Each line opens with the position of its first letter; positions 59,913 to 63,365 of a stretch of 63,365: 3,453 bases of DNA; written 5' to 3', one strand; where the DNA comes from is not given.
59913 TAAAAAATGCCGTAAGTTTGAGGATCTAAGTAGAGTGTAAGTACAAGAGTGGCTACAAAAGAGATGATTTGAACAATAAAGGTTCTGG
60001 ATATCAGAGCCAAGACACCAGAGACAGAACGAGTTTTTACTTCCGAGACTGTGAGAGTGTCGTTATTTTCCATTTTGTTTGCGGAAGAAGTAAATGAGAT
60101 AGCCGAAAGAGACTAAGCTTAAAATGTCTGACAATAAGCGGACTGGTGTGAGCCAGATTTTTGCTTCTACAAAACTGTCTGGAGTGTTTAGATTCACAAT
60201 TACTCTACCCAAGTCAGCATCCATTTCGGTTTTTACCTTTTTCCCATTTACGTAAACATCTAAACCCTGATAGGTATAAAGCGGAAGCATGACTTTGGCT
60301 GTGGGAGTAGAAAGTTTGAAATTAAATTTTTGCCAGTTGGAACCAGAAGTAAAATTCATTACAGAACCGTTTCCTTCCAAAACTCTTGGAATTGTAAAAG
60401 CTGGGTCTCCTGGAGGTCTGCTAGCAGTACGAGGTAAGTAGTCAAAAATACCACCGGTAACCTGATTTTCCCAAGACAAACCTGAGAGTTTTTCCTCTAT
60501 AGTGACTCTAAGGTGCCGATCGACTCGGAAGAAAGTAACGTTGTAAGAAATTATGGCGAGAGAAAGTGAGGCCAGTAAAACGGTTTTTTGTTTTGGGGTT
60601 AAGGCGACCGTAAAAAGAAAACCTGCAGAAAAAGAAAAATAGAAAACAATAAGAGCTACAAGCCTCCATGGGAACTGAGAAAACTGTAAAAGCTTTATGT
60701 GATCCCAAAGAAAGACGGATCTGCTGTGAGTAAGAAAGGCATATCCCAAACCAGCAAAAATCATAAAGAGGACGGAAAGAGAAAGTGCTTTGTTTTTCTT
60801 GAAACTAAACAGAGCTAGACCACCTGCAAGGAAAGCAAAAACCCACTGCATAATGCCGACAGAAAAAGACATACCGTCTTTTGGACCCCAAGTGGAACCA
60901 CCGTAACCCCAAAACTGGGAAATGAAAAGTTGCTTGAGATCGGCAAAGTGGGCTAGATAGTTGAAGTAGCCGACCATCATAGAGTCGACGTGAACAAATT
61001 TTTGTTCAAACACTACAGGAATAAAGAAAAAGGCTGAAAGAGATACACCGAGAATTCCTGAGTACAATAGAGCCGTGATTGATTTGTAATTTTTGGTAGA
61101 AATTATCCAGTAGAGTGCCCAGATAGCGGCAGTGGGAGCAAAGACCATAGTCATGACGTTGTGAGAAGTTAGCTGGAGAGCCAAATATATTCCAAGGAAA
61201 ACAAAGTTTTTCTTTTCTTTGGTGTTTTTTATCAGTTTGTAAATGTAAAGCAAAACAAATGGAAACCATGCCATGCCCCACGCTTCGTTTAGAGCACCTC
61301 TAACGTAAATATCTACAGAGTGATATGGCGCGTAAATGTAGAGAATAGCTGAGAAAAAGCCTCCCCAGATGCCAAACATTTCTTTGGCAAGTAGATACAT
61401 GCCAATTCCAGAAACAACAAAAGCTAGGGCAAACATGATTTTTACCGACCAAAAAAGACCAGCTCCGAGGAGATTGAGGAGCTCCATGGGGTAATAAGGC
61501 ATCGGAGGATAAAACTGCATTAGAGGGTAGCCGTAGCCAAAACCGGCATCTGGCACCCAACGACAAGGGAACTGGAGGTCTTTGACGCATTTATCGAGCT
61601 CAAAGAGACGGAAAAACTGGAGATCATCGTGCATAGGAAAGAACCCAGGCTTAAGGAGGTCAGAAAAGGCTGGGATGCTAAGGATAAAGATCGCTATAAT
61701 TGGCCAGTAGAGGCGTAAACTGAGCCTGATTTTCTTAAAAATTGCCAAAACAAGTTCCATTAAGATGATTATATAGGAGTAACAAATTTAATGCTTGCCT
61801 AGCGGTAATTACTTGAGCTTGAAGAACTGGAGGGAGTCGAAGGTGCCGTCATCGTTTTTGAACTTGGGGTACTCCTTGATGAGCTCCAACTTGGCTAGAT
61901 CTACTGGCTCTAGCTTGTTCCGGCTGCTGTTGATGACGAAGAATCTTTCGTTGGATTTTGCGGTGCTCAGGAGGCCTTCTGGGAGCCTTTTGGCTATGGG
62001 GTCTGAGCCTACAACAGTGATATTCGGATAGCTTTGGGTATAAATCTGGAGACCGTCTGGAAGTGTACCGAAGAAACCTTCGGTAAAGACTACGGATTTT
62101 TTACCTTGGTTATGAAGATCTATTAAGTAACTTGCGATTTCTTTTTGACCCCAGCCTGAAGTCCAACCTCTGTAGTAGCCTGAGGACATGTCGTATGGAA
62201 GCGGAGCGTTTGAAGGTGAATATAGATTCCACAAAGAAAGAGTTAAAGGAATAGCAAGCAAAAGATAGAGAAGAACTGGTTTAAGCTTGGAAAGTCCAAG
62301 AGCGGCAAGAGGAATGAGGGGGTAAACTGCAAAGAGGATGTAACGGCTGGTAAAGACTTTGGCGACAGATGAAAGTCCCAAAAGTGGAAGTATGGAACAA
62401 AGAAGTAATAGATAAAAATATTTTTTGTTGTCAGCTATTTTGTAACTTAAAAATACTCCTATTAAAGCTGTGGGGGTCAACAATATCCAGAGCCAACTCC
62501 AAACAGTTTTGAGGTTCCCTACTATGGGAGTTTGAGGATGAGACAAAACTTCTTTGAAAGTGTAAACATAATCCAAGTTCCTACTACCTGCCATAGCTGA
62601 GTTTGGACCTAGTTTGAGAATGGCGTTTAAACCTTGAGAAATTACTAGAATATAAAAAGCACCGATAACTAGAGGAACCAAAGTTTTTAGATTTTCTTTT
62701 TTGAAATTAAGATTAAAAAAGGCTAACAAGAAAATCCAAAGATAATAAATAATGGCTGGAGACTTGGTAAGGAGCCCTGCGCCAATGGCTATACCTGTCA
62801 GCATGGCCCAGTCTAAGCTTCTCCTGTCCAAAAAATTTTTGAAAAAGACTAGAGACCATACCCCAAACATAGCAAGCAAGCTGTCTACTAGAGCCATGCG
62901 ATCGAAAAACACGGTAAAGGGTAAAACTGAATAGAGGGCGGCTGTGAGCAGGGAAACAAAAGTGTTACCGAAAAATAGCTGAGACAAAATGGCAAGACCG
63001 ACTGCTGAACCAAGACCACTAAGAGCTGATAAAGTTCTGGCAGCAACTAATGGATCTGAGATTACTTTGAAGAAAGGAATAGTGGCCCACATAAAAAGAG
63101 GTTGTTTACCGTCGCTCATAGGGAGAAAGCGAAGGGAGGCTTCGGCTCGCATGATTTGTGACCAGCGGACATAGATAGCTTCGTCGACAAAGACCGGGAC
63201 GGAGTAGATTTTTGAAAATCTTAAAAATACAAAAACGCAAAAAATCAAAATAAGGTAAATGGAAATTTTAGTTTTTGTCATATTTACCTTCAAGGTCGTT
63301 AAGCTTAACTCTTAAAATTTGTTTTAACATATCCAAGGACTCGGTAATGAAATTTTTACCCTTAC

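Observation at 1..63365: Hyper-expanded GT-C island: at least 18 complete lipid-carrier-dependent transferase genes in 63 kb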

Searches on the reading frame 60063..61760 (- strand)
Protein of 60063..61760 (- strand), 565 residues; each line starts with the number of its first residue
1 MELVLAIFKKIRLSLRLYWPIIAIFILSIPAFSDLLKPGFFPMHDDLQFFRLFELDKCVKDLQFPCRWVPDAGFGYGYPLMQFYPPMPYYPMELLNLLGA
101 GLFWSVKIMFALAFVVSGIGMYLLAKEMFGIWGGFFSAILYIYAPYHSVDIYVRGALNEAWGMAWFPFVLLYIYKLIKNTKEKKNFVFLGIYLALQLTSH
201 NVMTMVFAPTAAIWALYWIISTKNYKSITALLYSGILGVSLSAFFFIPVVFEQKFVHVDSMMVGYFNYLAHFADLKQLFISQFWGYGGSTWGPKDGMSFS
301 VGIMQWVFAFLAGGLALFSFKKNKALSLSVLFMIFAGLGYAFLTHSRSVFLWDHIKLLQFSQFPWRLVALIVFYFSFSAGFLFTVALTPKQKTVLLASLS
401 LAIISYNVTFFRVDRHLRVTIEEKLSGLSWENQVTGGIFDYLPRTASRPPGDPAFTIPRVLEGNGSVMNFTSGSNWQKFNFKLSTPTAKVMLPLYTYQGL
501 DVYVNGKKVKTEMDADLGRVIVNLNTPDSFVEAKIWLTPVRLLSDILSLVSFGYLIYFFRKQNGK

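Call 8: search_protein_families(library=pfam, proteins=[window:60063-61760:-], max_evalue=0.01)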
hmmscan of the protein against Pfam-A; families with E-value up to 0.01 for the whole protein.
window:60063-61760:- (565 aa): 2 families
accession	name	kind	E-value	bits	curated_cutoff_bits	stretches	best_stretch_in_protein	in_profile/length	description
PF10131.15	PTPS_related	-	9.1e-08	31.5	26.4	1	82-264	2-182/621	6-pyruvoyl-tetrahydropterin synthase related domain; membrane protein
PF13231.12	PMT_2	-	3.3e-07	31.1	26.1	1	85-236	3-148/160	Dolichyl-phosphate-mannose-protein mannosyltransferase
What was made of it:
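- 60063..61760 (-): PTPS_related/PMT_2-type GT-C. PTPS_related 31.5 bits, PMT_2 31.1 bits (call 8).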

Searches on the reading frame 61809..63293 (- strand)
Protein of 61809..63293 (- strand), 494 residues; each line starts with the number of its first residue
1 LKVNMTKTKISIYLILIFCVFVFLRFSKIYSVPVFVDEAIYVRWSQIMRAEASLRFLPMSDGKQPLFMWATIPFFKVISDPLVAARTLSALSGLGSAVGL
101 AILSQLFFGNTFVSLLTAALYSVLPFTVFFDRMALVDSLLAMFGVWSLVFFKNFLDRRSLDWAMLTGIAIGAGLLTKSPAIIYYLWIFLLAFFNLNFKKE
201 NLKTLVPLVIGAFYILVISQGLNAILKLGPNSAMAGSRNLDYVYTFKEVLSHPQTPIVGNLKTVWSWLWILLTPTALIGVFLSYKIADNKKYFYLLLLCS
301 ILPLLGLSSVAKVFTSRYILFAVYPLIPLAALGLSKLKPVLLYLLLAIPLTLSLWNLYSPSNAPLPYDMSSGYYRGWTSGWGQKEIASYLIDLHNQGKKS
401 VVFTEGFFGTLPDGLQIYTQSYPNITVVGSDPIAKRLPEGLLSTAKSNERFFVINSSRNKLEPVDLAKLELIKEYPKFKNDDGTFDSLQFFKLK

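Call 8: search_protein_families(library=pfam, proteins=[window:61809-63293:-], max_evalue=0.01)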
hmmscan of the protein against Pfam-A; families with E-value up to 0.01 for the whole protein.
window:61809-63293:- (494 aa): 2 families
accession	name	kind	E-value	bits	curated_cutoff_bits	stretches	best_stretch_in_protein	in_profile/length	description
PF02366.24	PMT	-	3.5e-13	50.1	22.7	1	62-219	61-229/245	Dolichyl-phosphate-mannose-protein mannosyltransferase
PF13231.12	PMT_2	-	4e-13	50.3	26.1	1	65-219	4-155/160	Dolichyl-phosphate-mannose-protein mannosyltransferase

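Call 61: search_solved_structures(query=window:61809-63293:-, max_evalue=10)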
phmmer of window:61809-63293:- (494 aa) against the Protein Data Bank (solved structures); distinct sequences matched with E-value up to 10: 0.
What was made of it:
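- On GT83 ArnT: 61809 alone has no PDB hit (call 61).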
